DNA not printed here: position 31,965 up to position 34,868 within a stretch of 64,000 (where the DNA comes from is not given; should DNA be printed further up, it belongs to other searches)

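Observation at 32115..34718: Ski2/Hel308-like DExH helicase carrying a C-terminal OmpR/CadC-type winged-helix DNA-binding domain, embedded in a glycosyltransferase cluster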

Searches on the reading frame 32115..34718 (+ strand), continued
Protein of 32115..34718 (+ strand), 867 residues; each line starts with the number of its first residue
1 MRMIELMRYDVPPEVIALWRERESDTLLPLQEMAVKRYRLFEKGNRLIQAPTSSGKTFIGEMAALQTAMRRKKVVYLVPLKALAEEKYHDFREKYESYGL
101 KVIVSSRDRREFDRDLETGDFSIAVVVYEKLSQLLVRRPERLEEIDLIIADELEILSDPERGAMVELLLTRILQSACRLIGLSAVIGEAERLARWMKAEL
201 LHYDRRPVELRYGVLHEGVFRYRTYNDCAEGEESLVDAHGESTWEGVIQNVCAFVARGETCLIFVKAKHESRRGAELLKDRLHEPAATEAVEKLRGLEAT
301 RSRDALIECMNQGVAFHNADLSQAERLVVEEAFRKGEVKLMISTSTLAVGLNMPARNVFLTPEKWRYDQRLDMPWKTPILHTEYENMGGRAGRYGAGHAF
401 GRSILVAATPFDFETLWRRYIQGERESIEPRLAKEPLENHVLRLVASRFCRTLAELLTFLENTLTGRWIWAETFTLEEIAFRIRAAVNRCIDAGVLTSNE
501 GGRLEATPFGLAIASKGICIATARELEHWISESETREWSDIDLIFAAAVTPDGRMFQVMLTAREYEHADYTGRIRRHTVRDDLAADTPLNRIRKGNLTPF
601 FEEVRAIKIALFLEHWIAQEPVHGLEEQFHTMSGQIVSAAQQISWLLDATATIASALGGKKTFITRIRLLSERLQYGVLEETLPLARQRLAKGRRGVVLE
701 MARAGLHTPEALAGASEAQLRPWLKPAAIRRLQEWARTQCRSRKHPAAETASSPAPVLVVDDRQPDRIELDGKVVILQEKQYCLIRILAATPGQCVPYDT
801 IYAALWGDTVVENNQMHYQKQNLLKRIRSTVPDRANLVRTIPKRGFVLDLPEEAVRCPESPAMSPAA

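Call 16: find_encoding_contigs(protein=P0042, flank=8000, max_places=2)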
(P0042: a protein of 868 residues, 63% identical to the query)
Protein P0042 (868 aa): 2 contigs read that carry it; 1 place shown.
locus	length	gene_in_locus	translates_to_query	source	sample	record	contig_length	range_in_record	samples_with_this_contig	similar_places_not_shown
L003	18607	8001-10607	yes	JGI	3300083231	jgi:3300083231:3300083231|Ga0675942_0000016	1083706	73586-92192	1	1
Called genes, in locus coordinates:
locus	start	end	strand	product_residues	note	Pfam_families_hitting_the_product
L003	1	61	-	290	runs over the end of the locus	-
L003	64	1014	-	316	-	PF00005:ABC_tran, PF13304:AAA_21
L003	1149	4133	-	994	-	PF13620:CarboxypepD_reg, PF13715:CarbopepD_reg_2 (faint), PF17802:SpaA (faint), PF22904:NOMO1-like_2nd (faint), PF09430:EMC7_beta-sandw (faint), PF14686:fn3_3 (faint), PF13620:CarboxypepD_reg (weak), PF13620:CarboxypepD_reg, +2 more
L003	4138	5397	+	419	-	PF13620:CarboxypepD_reg (faint)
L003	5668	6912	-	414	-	-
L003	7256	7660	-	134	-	PF18911:PKD_4, PF00801:PKD (weak)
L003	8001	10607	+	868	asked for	PF00270:DEAD, PF04851:ResIII (weak), PF00271:Helicase_C, PF21280:Helicase_dom4_arc, PF00486:Trans_reg_C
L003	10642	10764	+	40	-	PF13366:PDDEXK_3 (weak)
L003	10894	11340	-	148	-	-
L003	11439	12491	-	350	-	PF19040:SGNH (faint), PF16822:ALGX (weak)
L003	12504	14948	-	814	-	PF01074:Glyco_hydro_38N, PF09261:Alpha-mann_mid, PF07748:Glyco_hydro_38C, PF17677:Glyco_hydro38C2 (weak)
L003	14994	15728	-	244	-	PF13580:SIS_2, PF01380:SIS (weak)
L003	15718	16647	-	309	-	PF01869:BcrAD_BadFG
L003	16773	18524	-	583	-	PF17389:Bac_rhamnosid6H, PF22422:MGH1-like_GH, PF03200:Glyco_hydro_63, PF01204:Trehalase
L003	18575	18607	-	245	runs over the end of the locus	PF07796:DUF1638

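Call 17: find_encoding_contigs(protein=P0113, flank=8000, max_places=2)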
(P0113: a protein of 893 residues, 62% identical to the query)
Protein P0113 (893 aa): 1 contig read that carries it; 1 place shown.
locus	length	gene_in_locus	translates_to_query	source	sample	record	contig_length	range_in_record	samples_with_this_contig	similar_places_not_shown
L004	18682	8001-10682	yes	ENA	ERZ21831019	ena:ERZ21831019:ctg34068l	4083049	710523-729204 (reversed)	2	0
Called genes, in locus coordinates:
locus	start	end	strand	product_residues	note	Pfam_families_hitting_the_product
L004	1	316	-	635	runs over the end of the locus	PF02824:TGS, PF07973:tRNA_SAD, PF00587:tRNA-synt_2b, PF03129:HGTP_anticodon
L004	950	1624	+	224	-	-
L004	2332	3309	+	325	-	-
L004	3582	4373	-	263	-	PF01584:CheW, PF13682:CZB, PF01584:CheW (weak)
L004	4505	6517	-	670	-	PF13559:DUF4129 (weak)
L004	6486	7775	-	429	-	PF01882:DUF58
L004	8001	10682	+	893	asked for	PF00270:DEAD, PF04851:ResIII (weak), PF00271:Helicase_C, PF21280:Helicase_dom4_arc, PF00486:Trans_reg_C (weak)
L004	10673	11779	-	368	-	-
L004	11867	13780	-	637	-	PF13623:SurA_N_2, PF13624:SurA_N_3, PF13145:Rotamase_2, PF00639:Rotamase, PF13616:Rotamase_3, PF13145:Rotamase_2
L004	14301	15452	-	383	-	PF00072:Response_reg, PF13487:HD_5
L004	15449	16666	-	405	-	PF00072:Response_reg, PF08668:HDOD, PF01966:HD (weak)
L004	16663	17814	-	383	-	PF00072:Response_reg, PF13487:HD_5, PF01966:HD, PF13487:HD_5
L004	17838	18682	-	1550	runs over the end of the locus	PF00072:Response_reg, PF00989:PAS, PF08448:PAS_4, PF13426:PAS_9, PF13185:GAF_2, PF01590:GAF (weak), PF13185:GAF_2, PF02518:HATPase_c, +3 more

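Call 28: search_protein_families(library=pfam, alignment_id=A1, max_evalue=0.01)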
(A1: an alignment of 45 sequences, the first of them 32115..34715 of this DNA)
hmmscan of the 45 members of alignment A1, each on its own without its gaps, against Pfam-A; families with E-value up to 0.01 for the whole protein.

A. member 1, window:32115-34715:+ (867 aa): 6 families
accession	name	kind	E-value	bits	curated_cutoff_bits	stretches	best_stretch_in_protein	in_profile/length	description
PF00270.35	DEAD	-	9.7e-22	77.9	26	1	29-187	2-161/167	DEAD/DEAH box helicase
PF21280.2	Helicase_dom4_arc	-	2.3e-11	44.1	27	1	598-677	47-125/125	Archaeal helicase, domain 4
PF00271.37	Helicase_C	-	1.5e-10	41.7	23.5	1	308-395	36-110/110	Helicase conserved C-terminal domain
PF04851.21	ResIII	-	1.2e-09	38.7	22.5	1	27-159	4-140/164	Type III restriction enzyme, res subunit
PF22527.2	DEXQc_Suv3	-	2.2e-06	27.7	27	1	50-165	20-114/154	DEXQ-box helicase domain of Suv3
PF00486.34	Trans_reg_C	-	1.1e-05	25.9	26.2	1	772-848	1-77/77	Transcriptional regulatory protein, C terminal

B. families by the number of members that match (of 45 scanned): 19 families
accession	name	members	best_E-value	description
PF00270.35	DEAD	45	9.7e-28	DEAD/DEAH box helicase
PF00271.37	Helicase_C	44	4e-14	Helicase conserved C-terminal domain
PF00486.34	Trans_reg_C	43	2.2e-13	Transcriptional regulatory protein, C terminal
PF21280.2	Helicase_dom4_arc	34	6.1e-15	Archaeal helicase, domain 4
PF04851.21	ResIII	33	1.5e-10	Type III restriction enzyme, res subunit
PF22527.2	DEXQc_Suv3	32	4.4e-09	DEXQ-box helicase domain of Suv3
PF13401.12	AAA_22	7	1.8e-05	AAA domain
PF13604.12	AAA_30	6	4.5e-06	AAA domain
PF07517.20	SecA_DEAD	4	7.4e-05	SecA DEAD-like domain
PF14520.12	HHH_5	3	0.0011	Helix-hairpin-helix domain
PF13245.12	AAA_19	2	0.0004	AAA domain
PF01637.24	ATPase_2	2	0.0029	ATPase domain predominantly from Archaea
PF13481.12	AAA_25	2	0.006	AAA domain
PF20470.4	HTH_61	1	0.00015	Helix-turn-helix domain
PF08148.17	DSHCT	1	0.00027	DSHCT (NUC185) domain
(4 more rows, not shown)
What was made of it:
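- On OmpR/PhoB-type winged helix (Pfam Trans_reg_C): Relatives reach E 2e-13, and 43/45 match at E<=0.01 (call 28).
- Checked: 43 of 45 distant full-length relatives hit it (best E 2e-13, call 28).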

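Call 38: find_related_loci(query=A2, collection=genome_contigs, flank=5000)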
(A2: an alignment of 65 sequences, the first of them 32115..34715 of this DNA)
Query A2 (867 aa) in genome_contigs; peptide patterns used: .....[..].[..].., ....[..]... (x = any residue, [..] = any of these).
600 stretches matched a pattern (row limit reached: there are more); 571 encode a relative of the query (tblastn E <= 1e-3); the best 80 are kept; 79 distinct loci.
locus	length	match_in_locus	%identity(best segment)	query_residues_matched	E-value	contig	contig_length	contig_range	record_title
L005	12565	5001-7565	68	1-855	0e+0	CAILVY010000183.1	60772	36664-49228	MAG: Candidatus Hydrogenedentes bacterium isolate LaPlata_bin-1517 genome assembly, contig: bin-1517:183/407, whole geno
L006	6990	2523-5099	67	1-855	0e+0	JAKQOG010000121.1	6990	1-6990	MAG: Candidatus Hydrogenedentota bacterium isolate USDV_metabat.86 k141_1523453, whole genome shotgun sequence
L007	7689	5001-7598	63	1-863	0e+0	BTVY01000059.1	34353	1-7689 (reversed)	MAG: Candidatus Hydrogenedentota bacterium AMX-MBFR-82 DNA, sequence059, whole genome shotgun sequence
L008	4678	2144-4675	63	1-846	0e+0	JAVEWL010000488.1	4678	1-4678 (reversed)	MAG: FCB group bacterium isolate BF4_144 NODE_68198_length_4678_cov_2.865085_Biofilm4, whole genome shotgun sequence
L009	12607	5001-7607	62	1-864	0e+0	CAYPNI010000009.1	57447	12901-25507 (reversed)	MAG TPA_asm: uncultured Nitrospirales bacterium isolate SRP237561_co1_132 genome assembly, contig: NODE_731_length_57447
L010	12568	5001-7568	60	1-855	0e+0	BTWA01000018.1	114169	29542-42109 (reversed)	MAG: Candidatus Hydrogenedentota bacterium AMX-MBFR-84 DNA, sequence18, whole genome shotgun sequence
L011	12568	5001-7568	60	1-855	0e+0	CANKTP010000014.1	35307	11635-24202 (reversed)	MAG: Candidatus Hydrogenedentes bacterium isolate TH-Jun18-22 genome assembly, contig: TH-Jun18-C2255, whole genome shot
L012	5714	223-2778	63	1-850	0e+0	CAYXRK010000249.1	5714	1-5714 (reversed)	MAG TPA_asm: uncultured Nitrospirales bacterium isolate binchicken_co248_263 genome assembly, contig: NODE_24519_length_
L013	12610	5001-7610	62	1-864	0e+0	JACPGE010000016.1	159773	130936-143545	MAG: Candidatus Hydrogenedentota bacterium isolate NC_groundwater_379_Ag_B-0.1um_61_26 GD18-4_B1_scaffold_147477, whole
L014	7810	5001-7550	59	1-850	0e+0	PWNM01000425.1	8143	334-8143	MAG: Candidatus Hydrogenedentota bacterium isolate CSSed10_315 CS-Sed10-C25843, whole genome shotgun sequence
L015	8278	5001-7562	60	1-856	0e+0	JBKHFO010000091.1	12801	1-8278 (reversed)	MAG: Candidatus Hydrogenedentota bacterium isolate D1M05_5 NODE_4041_length_12801_cov_5.669857, whole genome shotgun seq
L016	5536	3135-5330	66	1-726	0e+0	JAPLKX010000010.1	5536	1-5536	MAG: Candidatus Hydrogenedentota bacterium isolate LacPavin_0920_SED5_MAG_60_9 LacPavin_0920_SED5_scaffold_1132577, whol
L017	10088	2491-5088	60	1-867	0e+0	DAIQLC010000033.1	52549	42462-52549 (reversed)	MAG TPA_asm: Candidatus Hydrogenedentota bacterium isolate CTOTU19843 NODE_559_length_52549_cov_15.879662, whole genome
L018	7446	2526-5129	55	1-867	0e+0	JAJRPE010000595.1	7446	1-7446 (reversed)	MAG: Candidatus Hydrogenedentota bacterium isolate Dive100_bin1.12 k141_1115540, whole genome shotgun sequence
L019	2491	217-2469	61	1-756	0e+0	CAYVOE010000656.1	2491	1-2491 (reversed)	MAG TPA_asm: uncultured Nitrospiraceae bacterium isolate SRP268622_co1_273 genome assembly, contig: NODE_110130_length_2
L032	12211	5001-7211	39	2-733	2e-162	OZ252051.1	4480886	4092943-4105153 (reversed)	MAG: uncultured Candidatus Binatia bacterium isolate b4184f84-54dd-4777-b1f7-7d436cdf621f genome assembly, chromosome: 1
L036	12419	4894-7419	38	1-837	1e-156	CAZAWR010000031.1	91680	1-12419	MAG TPA_asm: uncultured Polyangiaceae bacterium isolate binchicken_co266_243 genome assembly, contig: NODE_565_length_91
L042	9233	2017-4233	39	1-736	1e-152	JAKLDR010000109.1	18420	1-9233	MAG: Planctomycetota bacterium isolate RA.bin114 RA.bin114_109, whole genome shotgun sequence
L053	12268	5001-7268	38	1-755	1e-145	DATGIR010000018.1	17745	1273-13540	MAG TPA_asm: Fimbriimonadaceae bacterium isolate SMAG_U9812 k141_3351, whole genome shotgun sequence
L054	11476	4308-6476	36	11-728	3e-130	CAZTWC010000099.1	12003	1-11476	MAG TPA_asm: uncultured Myxococcia bacterium isolate SRP200020_co3_330 genome assembly, contig: NODE_7483_length_12003_c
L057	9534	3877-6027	37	1-720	2e-126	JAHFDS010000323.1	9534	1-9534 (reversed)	MAG: Myxococcales bacterium isolate nzgw250 NODE_5384_length_9535_cov_3.054812, whole genome shotgun sequence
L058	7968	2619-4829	35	1-737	1e-125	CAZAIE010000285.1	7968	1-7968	MAG TPA_asm: uncultured Myxococcaceae bacterium isolate binchicken_co269_54 genome assembly, contig: NODE_9418_length_79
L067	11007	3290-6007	29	6-855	2e-97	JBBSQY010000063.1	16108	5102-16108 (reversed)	MAG: Candidatus Sumerlaeales bacterium isolate SVL1_sbin.22 SVL1_sbin.22_K_1207272_L_16108_cov_14.0527, whole genome sho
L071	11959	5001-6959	30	1-657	4e-90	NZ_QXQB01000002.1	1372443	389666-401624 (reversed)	Paenibacillus pinisoli strain JCM 19203 NODE_2_length_1372443_cov_25.6866, whole genome shotgun sequence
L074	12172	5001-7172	31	1-731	1e-83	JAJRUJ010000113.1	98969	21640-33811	MAG: Candidatus Zixiibacteriota bacterium isolate Dive96_bin10.176 k141_4802913, whole genome shotgun sequence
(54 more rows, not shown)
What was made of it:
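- Tried and rejected: A2 was used and still reached other phyla (call 38).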

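Call 42: predict_structure(alignment_id=A2)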
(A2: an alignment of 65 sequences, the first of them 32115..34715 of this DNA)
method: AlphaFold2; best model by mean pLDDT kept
length: 867 residues; sequences in the alignment: 65
mean_pLDDT: 90.1   pTM: 0.80
mean pLDDT of the five models: 90.1, 89.6, 87.4, 86.3, 85.1
residues with pLDDT >= 90: 610; 70-90: 222; 50-70: 15; < 50: 20
segments of 3 or more residues with pLDDT < 50: 745-753, 861-867
pLDDT, mean of each block of 10 residues (from residue 1): 92 91 88 94 94 83 95 94 86 92 87 91 96 95 96 91 96 96 91 97 87 95 93 89 89 93 91 92 92 91 95 93 87 91 82 87 79 80 86 69 93 94 90 93 97 97 95 94 97 96 96 96 96 87 96 88 91 92 89 89 95 96 93 91 95 95 95 93 85 74 92 92 87 91 54 72 92 94 95 93 89 89 95 94 94 83 34
secondary structure, 60 per line:
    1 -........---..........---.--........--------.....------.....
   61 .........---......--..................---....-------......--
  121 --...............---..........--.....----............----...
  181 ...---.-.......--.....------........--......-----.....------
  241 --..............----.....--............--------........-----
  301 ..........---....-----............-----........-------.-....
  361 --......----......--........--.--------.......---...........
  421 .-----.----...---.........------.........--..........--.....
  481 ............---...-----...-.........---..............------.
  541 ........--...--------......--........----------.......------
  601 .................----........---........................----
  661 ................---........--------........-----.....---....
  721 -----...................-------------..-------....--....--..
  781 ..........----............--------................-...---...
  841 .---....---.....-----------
elements in order (helices of 4 or more, strands of 3 or more residues): H3-9 H13-22 H29-36 E45-49 H56-69 E73-78 H81-98 E102-105 H113-118 E123-127 H128-137 H141-144 E145-150 H153-157 H162-173 E178-183 H189-195 E198-202 E209-216 E219-224 E230-234 H243-256 E261-265 H268-279 H288-295 H301-310 E314-317 H323-334 E340-344 E357-360 E363-368 E373-378 H381-388 E400-406 H410-421 H438-446 H453-461 H464-473 H476-492 E496-498 E504-506 H508-516 H520-533 H540-548 H562-567 H570-577 H588-594 H601-617 H622-629 H633-656 H661-676 H680-687 H696-703 H709-713 H717-720 H726-744 E767-770 E773-776 H779-790 E795-797 H798-806 H815-830 E838-841 E845-848
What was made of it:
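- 34149..34346 (+): Domain 5, helix-hairpin-helix-like (aa about 679-744). Helices are predicted at 680-744 (call 42).
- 34347..34382 (+): Flexible linker (aa 745-756). pLDDT is below 50 for residues 745-753 in an otherwise pLDDT-90 model (call 42).
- AF2 model with pLDDT 90.1 and pTM 0.80 (call 42).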

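Call 49: fold_search(model_id=the predicted structure, library=pdb)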
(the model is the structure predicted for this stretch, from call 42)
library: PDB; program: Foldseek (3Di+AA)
matches with E <= 10: 1740; with E <= 0.001: 850
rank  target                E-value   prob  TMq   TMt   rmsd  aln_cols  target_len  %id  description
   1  2zj2                  3.4e-43  1.00  0.68  0.89   3.7       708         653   28  Archaeal DNA helicase Hjm apo state in form 1 (released 2009-02-10)
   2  2zj8                  3.9e-43  1.00  0.72  0.88   4.1       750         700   28  Archaeal DNA helicase Hjm apo state in form 2 (released 2009-02-10)
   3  2zj5                  6.5e-43  1.00  0.71  0.89   3.6       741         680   28  Archaeal DNA helicase Hjm complexed with ADP in form 1 (released 2009-02-10)
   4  9b15_A                3.1e-41  1.00  0.70  0.87   3.9       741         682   26  Superfamily 2 helicase Hel308 containing the beta-hairpin from DNA pol theta helicase-like domain (released 2025-03-19)
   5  2va8_B                3.6e-41  1.00  0.69  0.85   4.2       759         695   25  DNA Repair Helicase Hel308 (released 2008-01-15)
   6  9b15_B                4.3e-41  1.00  0.70  0.89   3.7       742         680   26  Superfamily 2 helicase Hel308 containing the beta-hairpin from DNA pol theta helicase-like domain (released 2025-03-19)
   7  2va8_A                9.1e-41  1.00  0.69  0.85   4.6       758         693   24  DNA Repair Helicase Hel308 (released 2008-01-15)
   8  2p6r_A                1.7e-38  1.00  0.70  0.87   4.3       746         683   26  Crystal structure of superfamily 2 helicase Hel308 in complex with unwound DNA (released 2007-06-12)
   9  2p6u                  8.1e-37  1.00  0.66  0.84   4.6       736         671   26  Apo structure of the Hel308 superfamily 2 helicase (released 2007-06-12)
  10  5aga                  1.2e-36  1.00  0.68  0.74   5.6       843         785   21  Crystal structure of the Helicase domain of human DNA polymerase theta in complex with AMPPNP (released 2015-02-25)
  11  9bh7_A                3.5e-36  1.00  0.70  0.78   4.7       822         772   21  Human DNA polymerase theta helicase domain dimer in the apo form (released 2024-05-01)
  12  9bh6_A                6.8e-36  1.00  0.70  0.78   5.3       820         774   21  Human DNA polymerase theta helicase domain tetramer in the apo form (released 2024-05-01)
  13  5a9j_B                1.3e-35  1.00  0.70  0.75   4.7       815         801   22  Crystal structure of the Helicase domain of human DNA polymerase theta, apo-form (released 2015-12-16)
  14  5a9j_C                2.0e-35  1.00  0.70  0.77   4.7       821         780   21  Crystal structure of the Helicase domain of human DNA polymerase theta, apo-form (released 2015-12-16)
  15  5a9f                  2.4e-35  1.00  0.68  0.76   5.6       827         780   21  Crystal structure of the Helicase domain of human DNA polymerase theta in complex with ADP (released 2015-12-16)
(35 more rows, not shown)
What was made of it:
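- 32115..33389 (+): RecA1 + RecA2 motor (aa 1 to about 425): Q motif Q31, Walker A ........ 50-57, motif II DELE 151-154, motif III SAV 183-185, motif VI GRAGR 389-393. Foldseek aligns the model to Hjm/Hel308 (call 49).
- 33402..34148 (+): Hel308 domain 3 (winged helix, aa about 430-515) and domain 4 (ratchet, aa about 516-678); boundaries approximate. The full-length model superposes on 2zj2/2va8/2p6r over 708-759 alignment columns with TM (target) 0.85-0.89 (call 49).
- On Hel308/Hjm-type Ski2-like SF2 helicase: The AF2 model aligns to Hjm/Hel308 over 708-759 alignment columns at TM (target) 0.85-0.89 (calls 42, 49).
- Closest known: HELQ and the helicase-like domain of DNA polymerase theta. 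Same: Same fold family; the second tier of structural hits has TM about 0.7-0.8 (call 49).
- Foldseek best hits are Hjm/Hel308 (TM target 0.85-0.89), then the PolQ helicase domain and Brr2 (call 49).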
